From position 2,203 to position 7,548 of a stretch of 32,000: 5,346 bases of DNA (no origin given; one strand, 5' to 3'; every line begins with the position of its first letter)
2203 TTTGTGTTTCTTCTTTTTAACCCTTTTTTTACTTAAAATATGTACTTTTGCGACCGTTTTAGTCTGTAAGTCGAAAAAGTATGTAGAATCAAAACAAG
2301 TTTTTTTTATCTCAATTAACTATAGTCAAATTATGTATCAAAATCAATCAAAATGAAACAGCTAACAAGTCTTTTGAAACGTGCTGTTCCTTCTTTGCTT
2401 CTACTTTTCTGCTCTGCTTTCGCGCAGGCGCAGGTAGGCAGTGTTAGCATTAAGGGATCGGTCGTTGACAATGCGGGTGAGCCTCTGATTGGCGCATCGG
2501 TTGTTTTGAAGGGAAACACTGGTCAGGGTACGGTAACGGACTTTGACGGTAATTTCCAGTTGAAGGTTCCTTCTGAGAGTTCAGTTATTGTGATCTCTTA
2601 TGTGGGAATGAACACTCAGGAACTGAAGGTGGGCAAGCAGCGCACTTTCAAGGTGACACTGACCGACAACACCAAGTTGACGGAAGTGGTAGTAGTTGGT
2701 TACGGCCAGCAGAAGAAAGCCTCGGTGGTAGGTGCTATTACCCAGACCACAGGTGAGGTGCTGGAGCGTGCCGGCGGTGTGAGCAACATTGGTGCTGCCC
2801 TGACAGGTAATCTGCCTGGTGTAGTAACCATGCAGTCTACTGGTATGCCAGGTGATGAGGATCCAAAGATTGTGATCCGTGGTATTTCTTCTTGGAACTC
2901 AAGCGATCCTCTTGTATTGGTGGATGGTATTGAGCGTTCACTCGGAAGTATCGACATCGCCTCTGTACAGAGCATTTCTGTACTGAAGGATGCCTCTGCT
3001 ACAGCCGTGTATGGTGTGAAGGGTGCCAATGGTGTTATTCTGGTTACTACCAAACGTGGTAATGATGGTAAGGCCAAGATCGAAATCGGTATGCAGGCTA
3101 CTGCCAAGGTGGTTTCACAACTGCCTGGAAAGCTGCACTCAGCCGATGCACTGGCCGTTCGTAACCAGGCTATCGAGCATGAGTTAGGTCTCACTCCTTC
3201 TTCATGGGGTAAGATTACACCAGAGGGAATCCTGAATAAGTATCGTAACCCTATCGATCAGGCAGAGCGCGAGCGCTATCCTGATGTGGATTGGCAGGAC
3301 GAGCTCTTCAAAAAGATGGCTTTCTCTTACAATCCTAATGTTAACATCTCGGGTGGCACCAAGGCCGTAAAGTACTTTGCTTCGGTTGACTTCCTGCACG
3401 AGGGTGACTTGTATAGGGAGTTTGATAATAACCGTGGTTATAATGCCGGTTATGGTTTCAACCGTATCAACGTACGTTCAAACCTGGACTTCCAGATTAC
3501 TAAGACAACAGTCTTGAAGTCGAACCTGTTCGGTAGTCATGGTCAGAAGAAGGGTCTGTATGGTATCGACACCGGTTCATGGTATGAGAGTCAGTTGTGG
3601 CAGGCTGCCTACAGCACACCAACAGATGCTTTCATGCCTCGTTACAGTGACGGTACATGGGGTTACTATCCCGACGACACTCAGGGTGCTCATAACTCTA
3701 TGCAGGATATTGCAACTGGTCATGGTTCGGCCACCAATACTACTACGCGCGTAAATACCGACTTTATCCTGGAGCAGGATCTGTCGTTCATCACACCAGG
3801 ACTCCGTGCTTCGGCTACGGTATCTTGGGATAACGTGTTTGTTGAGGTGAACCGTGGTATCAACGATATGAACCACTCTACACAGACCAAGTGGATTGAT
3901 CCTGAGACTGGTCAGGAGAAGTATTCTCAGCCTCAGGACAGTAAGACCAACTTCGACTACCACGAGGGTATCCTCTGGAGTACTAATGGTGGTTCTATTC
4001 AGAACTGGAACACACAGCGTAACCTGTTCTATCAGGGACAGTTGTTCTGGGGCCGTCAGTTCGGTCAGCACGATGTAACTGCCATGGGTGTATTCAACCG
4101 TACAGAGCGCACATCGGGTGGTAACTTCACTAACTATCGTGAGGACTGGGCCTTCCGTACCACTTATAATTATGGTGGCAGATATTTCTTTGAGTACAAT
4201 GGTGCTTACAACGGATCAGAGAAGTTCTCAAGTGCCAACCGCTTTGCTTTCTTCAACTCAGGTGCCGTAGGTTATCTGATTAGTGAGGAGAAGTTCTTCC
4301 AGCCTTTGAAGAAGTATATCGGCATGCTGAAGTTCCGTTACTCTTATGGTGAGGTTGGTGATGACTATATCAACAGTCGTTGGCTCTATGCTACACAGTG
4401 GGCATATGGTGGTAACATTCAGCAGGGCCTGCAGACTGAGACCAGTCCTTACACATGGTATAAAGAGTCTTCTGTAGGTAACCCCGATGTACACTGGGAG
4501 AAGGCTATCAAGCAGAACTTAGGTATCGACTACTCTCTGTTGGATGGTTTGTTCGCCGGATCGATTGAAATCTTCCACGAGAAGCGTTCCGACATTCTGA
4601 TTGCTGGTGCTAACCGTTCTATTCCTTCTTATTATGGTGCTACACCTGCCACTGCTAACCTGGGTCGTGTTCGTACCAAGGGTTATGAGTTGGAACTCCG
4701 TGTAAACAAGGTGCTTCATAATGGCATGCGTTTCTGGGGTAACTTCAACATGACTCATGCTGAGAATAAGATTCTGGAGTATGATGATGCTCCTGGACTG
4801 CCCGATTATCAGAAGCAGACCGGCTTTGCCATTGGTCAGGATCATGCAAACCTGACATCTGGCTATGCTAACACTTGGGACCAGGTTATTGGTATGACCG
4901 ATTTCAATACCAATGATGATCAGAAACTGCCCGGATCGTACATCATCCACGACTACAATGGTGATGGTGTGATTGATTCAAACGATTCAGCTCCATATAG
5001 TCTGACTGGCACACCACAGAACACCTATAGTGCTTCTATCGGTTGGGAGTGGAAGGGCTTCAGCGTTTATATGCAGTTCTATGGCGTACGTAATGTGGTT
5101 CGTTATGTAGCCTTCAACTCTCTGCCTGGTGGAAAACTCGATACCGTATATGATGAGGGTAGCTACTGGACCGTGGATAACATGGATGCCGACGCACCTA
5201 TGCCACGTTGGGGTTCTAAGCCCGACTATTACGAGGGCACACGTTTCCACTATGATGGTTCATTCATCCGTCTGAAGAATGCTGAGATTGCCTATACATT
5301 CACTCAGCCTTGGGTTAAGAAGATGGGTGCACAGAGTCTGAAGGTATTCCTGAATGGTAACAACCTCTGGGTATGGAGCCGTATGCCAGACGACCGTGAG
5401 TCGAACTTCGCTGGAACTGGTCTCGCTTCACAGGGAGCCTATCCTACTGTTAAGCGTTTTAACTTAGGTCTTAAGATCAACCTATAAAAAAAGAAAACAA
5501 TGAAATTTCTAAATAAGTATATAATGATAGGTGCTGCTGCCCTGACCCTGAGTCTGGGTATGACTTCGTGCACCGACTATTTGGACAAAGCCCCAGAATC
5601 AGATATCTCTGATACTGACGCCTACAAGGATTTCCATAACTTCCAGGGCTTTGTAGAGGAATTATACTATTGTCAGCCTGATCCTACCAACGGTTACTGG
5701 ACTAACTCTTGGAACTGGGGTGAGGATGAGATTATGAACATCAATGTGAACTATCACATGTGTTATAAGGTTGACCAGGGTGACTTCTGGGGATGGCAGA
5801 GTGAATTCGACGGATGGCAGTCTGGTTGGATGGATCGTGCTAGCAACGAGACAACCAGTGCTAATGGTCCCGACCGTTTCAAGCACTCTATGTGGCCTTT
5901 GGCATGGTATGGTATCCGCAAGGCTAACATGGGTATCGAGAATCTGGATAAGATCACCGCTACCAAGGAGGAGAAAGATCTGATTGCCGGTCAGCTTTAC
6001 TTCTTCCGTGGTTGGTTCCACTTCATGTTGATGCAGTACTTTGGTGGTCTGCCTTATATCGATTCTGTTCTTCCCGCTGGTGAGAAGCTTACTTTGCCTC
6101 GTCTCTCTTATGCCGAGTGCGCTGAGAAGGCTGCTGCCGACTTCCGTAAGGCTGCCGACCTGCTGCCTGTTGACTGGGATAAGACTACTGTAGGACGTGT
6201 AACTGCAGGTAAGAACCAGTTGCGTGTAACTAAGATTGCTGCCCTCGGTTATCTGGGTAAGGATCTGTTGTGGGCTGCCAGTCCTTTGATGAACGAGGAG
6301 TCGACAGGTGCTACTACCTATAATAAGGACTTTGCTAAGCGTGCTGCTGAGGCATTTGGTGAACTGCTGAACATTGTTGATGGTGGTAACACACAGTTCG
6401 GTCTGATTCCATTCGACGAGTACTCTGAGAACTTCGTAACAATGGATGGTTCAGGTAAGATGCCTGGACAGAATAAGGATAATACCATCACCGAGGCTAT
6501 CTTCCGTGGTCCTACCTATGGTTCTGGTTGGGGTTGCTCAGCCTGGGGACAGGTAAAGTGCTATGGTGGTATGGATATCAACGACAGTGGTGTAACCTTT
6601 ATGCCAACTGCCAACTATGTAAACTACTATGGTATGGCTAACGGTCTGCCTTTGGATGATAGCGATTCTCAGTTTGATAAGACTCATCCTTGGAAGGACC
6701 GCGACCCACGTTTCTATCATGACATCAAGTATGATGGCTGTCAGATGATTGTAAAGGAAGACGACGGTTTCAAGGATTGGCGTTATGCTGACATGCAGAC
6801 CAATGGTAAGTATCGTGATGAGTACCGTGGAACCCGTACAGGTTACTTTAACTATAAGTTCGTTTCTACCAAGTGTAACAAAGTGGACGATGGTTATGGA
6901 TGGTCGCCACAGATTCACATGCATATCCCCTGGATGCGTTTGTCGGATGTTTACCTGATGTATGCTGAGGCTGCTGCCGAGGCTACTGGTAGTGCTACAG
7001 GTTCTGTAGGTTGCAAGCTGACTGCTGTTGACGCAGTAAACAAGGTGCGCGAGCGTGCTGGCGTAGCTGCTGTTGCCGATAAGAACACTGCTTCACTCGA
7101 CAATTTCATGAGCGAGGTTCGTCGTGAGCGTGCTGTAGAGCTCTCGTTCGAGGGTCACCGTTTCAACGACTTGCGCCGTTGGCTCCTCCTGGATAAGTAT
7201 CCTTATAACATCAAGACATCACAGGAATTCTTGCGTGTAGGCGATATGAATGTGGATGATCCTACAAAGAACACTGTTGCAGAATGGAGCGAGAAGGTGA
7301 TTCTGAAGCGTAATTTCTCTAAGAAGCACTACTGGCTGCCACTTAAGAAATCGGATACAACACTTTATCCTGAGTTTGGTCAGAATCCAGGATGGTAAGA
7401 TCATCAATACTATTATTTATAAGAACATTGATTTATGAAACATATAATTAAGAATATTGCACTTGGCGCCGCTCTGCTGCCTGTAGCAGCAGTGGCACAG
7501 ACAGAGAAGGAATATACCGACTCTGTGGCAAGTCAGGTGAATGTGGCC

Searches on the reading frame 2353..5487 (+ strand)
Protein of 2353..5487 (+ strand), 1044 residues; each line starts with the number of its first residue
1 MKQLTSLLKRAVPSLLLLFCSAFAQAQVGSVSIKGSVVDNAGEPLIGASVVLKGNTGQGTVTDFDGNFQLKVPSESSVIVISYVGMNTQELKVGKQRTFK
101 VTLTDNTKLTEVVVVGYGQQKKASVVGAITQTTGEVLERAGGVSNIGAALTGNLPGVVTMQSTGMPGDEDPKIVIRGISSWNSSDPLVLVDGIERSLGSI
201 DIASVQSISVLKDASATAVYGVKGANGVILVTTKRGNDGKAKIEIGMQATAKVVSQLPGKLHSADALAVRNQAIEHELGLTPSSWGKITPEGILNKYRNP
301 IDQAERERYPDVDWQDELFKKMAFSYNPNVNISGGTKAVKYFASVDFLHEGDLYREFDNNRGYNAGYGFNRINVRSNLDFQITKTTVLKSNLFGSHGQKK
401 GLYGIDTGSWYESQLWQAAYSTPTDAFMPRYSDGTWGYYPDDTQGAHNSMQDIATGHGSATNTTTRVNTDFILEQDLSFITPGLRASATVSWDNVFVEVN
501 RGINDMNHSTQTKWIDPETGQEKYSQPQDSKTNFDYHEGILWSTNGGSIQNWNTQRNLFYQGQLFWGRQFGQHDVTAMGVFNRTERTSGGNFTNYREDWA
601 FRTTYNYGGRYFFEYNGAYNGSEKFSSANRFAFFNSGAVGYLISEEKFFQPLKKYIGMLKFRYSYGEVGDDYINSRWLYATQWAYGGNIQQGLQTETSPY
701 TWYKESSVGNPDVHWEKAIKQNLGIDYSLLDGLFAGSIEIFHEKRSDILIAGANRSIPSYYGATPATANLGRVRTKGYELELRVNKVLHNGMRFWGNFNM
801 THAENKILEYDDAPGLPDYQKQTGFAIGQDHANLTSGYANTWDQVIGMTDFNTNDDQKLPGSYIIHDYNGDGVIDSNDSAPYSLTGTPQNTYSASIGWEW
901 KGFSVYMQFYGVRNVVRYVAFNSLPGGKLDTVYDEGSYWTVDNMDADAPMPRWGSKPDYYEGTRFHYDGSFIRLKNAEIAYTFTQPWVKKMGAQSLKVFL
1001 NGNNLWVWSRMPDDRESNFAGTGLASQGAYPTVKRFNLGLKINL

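Call 15: search_protein_families(library=pfam, proteins=[window:2353-5487:+], max_evalue=0.001)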
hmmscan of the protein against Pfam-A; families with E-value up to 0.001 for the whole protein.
window:2353-5487:+ (1044 aa): 5 families
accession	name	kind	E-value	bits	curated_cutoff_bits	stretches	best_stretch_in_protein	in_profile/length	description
PF13715.12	CarbopepD_reg_2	-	4.5e-17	62.3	32.2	1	33-114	1-88/88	CarboxypepD_reg-like domain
PF07715.20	Plug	-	5.2e-15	56.3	23.9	1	122-228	2-107/107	TonB-dependent Receptor Plug Domain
PF13620.12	CarboxypepD_reg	-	3e-11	44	32.3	1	32-103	1-81/82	Carboxypeptidase regulatory-like domain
PF15976.11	CooC_C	-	0.00013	22.3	29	0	32-96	18-80/93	CS1-pili formation C-terminal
PF23591.1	CILP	-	0.00087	19.7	27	0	32-88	6-61/90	Cartilage intermediate layer protein 1-like domain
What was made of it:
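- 56..15231 (+): Upstream part of the xylan utilisation locus: GH115, two SusC/SusD pairs, a DUF5627 surface glycan-binding-type protein and GH10. Call 15.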

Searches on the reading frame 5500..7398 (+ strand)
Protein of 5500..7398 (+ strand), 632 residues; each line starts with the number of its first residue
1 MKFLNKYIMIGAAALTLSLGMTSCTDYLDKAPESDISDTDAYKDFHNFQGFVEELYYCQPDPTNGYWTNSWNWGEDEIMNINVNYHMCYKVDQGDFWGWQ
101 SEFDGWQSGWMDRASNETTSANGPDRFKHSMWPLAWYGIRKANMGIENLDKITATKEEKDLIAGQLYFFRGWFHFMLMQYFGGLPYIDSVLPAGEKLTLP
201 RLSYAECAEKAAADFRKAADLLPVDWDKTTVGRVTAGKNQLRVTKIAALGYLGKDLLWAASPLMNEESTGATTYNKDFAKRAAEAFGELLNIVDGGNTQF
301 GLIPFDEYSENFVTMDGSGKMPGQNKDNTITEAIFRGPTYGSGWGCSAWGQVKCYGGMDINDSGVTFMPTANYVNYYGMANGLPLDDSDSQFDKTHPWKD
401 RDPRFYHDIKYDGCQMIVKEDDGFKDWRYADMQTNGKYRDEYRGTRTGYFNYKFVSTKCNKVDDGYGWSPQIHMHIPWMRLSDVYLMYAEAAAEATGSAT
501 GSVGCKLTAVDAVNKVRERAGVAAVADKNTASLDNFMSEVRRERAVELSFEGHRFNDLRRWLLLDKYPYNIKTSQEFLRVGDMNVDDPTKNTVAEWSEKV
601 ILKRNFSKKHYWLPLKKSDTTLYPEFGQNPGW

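Call 15: search_protein_families(library=pfam, proteins=[window:5500-7398:+], max_evalue=0.001)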
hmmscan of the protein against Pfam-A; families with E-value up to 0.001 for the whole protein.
window:5500-7398:+ (632 aa): 2 families
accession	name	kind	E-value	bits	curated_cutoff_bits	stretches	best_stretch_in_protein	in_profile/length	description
PF07980.17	SusD_RagB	-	5.3e-50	171.2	23.1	1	358-632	34-297/297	SusD family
PF14322.12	SusD-like_3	-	8.9e-21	75.4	27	1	115-235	61-178/191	Starch-binding associating with outer membrane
